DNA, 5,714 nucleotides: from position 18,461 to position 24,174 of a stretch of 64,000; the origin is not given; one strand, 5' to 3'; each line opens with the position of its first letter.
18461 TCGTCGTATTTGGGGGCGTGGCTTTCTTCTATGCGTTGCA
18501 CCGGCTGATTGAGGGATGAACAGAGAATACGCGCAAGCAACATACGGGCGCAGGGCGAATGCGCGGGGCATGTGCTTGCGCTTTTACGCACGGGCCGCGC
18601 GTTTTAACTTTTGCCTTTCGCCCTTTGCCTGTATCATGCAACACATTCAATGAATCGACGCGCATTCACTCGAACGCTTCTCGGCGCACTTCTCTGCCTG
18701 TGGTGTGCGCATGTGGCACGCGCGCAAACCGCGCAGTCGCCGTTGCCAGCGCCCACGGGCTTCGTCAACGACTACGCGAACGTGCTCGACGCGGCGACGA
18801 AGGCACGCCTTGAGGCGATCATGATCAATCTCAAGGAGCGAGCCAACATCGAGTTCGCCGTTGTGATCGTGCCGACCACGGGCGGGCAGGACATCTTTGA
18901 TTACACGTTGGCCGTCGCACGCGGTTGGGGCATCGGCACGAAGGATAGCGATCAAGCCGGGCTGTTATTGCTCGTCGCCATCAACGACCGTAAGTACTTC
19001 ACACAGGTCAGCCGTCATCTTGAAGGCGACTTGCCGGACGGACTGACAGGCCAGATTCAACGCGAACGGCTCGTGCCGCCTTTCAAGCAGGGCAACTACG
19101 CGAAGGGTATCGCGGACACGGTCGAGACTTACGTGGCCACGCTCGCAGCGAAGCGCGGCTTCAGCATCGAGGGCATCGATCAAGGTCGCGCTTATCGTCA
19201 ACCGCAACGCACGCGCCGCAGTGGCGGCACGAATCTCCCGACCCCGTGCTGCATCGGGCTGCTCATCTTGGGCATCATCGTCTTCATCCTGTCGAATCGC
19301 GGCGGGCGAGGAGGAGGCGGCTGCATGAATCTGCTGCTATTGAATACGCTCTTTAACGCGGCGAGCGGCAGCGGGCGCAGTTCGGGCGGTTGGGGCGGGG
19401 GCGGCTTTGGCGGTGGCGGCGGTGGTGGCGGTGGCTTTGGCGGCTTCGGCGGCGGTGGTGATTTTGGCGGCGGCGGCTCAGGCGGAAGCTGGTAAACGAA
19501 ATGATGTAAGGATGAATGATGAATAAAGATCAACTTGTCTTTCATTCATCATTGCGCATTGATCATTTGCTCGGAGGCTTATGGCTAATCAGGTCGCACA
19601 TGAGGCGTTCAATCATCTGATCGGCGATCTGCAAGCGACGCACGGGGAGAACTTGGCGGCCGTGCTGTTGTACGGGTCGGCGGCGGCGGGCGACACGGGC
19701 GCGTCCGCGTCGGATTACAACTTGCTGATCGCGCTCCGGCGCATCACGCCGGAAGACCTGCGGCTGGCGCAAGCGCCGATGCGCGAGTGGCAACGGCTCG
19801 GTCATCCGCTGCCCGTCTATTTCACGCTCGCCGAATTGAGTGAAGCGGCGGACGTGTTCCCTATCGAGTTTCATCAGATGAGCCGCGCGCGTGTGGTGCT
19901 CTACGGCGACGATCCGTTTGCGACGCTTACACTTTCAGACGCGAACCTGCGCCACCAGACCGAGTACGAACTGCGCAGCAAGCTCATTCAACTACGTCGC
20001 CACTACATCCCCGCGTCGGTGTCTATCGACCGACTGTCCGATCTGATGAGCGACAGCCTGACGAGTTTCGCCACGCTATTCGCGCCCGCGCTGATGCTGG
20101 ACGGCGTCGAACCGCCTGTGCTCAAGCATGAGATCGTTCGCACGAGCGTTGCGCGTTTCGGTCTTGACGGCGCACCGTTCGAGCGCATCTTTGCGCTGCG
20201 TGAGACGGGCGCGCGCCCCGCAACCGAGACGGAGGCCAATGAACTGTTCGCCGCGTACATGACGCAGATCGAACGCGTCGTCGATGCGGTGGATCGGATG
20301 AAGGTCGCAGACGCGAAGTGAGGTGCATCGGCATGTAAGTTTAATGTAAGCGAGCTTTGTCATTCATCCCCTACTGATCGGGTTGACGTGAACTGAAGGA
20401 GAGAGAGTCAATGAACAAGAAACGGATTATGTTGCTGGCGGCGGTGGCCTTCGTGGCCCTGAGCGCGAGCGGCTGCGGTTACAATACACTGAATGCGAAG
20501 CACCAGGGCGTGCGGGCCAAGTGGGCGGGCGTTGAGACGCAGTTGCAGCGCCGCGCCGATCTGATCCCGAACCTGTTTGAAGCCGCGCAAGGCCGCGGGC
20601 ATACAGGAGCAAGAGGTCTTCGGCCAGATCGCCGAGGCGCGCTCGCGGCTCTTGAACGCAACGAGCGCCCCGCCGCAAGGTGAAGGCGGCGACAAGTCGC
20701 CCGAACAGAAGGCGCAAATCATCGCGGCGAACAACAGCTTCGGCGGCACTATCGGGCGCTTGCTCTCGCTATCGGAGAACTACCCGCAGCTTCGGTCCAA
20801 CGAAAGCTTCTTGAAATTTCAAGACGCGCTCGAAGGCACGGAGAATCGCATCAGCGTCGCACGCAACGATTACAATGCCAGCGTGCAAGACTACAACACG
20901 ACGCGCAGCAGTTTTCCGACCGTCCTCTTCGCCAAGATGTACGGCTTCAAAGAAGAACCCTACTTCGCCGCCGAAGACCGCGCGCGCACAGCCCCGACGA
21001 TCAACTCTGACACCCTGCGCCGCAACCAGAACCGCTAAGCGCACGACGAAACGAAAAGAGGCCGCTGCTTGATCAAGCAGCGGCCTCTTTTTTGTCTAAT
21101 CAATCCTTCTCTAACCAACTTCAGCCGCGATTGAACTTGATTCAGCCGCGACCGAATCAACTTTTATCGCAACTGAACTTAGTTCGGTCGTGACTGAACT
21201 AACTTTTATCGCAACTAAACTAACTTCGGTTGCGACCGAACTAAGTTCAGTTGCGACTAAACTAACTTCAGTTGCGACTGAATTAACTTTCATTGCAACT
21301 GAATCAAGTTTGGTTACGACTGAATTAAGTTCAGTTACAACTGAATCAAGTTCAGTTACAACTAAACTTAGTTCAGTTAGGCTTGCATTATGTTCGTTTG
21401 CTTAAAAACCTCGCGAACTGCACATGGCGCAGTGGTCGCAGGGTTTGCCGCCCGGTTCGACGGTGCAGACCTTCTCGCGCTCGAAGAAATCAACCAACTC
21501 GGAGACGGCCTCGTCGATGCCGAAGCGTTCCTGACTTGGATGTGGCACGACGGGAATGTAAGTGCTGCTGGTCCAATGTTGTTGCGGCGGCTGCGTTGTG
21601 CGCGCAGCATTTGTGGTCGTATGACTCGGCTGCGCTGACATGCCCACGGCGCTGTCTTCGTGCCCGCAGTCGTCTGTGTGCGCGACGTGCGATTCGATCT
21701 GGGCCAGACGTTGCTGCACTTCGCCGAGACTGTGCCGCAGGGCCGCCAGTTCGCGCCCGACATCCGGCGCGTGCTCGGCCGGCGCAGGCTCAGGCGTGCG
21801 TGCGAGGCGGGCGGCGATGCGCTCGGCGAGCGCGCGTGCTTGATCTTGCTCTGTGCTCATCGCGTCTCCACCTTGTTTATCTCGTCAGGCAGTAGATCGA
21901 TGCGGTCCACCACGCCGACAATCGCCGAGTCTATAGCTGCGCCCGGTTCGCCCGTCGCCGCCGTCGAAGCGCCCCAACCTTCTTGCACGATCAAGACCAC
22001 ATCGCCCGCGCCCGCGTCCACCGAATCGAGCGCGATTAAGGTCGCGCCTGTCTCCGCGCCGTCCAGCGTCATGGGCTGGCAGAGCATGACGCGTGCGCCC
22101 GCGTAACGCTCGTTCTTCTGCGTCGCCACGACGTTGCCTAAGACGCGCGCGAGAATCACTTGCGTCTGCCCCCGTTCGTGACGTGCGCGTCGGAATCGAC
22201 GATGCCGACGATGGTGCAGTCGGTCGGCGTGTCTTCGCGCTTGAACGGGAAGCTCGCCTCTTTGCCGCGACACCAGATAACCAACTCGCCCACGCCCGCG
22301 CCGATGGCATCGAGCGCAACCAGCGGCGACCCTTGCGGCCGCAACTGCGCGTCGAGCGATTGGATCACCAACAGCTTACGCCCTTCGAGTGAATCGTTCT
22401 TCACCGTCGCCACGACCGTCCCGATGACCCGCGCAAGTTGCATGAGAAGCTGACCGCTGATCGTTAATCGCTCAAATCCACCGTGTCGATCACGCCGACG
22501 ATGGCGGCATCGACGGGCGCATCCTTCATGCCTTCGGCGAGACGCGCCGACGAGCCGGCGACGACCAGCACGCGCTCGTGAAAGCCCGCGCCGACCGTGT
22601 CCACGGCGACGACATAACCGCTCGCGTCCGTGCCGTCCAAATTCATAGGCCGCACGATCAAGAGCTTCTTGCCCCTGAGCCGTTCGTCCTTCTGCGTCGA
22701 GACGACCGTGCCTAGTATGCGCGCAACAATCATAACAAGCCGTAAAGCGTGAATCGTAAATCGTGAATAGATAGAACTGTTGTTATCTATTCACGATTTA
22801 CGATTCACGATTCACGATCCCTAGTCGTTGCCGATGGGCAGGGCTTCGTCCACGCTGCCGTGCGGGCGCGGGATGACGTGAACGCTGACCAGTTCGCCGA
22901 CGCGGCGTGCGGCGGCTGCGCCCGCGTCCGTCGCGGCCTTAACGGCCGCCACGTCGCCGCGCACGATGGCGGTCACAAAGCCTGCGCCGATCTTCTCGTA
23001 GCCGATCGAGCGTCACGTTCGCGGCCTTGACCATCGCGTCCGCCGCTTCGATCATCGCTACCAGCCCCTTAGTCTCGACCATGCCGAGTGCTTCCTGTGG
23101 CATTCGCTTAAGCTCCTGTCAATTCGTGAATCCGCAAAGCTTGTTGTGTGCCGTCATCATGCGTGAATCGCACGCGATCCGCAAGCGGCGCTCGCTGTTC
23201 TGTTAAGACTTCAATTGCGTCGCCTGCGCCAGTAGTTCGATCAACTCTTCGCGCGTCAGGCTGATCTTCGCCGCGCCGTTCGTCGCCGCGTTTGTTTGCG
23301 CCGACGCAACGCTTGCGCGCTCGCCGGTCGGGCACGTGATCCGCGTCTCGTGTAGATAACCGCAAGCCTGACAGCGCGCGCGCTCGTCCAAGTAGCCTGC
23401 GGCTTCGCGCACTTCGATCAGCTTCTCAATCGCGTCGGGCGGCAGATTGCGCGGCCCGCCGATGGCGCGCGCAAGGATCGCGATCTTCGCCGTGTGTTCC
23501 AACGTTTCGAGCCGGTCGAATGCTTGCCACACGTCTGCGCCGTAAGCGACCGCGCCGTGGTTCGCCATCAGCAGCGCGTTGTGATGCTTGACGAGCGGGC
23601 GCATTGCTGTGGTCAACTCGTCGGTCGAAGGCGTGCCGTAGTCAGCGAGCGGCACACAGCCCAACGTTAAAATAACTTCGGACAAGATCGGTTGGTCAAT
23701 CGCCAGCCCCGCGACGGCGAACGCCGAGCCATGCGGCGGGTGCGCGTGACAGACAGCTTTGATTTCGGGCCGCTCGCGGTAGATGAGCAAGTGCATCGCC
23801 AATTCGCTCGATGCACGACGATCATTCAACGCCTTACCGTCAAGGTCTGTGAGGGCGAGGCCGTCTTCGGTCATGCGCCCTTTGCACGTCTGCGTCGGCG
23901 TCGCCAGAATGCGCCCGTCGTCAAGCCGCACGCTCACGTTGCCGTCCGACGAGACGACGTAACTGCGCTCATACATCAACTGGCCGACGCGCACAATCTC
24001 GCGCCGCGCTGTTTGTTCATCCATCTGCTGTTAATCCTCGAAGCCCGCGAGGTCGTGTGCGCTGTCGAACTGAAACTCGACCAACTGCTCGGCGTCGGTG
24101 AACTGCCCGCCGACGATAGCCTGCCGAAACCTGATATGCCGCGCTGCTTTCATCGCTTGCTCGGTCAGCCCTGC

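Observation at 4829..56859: Family of about 16 intergenic palindromes whose arms are tiled from tandem 7-nt units around a shared AT-rich core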

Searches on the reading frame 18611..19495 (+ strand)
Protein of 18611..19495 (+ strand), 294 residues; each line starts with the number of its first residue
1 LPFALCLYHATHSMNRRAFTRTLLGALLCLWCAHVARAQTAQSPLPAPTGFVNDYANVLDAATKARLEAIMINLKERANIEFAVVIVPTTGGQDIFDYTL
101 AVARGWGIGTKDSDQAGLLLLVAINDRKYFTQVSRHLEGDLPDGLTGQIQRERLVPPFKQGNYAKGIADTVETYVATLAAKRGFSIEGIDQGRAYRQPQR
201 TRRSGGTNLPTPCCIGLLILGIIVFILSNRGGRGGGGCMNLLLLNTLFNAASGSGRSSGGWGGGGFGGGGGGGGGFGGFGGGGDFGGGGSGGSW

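Call 31: search_protein_families(library=pfam, proteins=[window:18611-19495:+])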
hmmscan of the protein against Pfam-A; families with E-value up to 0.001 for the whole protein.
window:18611-19495:+ (294 aa): 1 family
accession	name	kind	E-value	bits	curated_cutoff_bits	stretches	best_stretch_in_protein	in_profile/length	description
PF04536.20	TPM_phosphatase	-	1.4e-33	116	22.1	1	52-174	1-122/125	TPM domain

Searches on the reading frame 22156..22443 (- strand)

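Call 31: search_protein_families(library=pfam, proteins=[window:22156-22443:-])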
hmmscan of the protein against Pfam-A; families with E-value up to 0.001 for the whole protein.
window:22156-22443:- (95 aa): 1 family
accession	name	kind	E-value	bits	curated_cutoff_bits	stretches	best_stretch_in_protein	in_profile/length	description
PF03319.19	EutN_CcmL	-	8.3e-31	106.8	25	1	1-83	1-83/83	Ethanolamine utilisation protein EutN/carboxysome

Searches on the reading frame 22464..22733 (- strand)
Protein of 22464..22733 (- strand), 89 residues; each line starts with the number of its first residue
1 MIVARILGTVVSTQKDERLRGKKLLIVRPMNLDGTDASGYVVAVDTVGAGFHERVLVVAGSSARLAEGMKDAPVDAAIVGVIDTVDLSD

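Call 31: search_protein_families(library=pfam, proteins=[window:22464-22733:-])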
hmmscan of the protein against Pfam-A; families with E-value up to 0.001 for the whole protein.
window:22464-22733:- (89 aa): 1 family
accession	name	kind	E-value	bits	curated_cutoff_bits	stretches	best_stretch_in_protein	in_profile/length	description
PF03319.19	EutN_CcmL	-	2.8e-30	105.1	25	1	1-83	1-83/83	Ethanolamine utilisation protein EutN/carboxysome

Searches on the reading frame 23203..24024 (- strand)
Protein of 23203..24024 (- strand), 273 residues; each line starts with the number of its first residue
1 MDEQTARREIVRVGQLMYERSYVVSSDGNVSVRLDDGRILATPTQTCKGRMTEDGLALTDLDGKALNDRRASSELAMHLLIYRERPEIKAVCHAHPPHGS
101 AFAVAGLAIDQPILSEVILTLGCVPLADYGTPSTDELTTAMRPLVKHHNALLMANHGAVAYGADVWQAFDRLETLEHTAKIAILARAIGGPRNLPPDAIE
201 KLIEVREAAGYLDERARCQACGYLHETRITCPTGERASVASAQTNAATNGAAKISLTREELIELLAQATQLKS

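Call 31: search_protein_families(library=pfam, proteins=[window:23203-24024:-])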
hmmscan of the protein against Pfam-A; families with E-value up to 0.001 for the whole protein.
window:23203-24024:- (273 aa): 1 family
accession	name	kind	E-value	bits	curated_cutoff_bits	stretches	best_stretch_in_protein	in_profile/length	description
PF00596.27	Aldolase_II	-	4e-46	157.6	22.2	1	8-182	1-182/183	Class II Aldolase and Adducin N-terminal domain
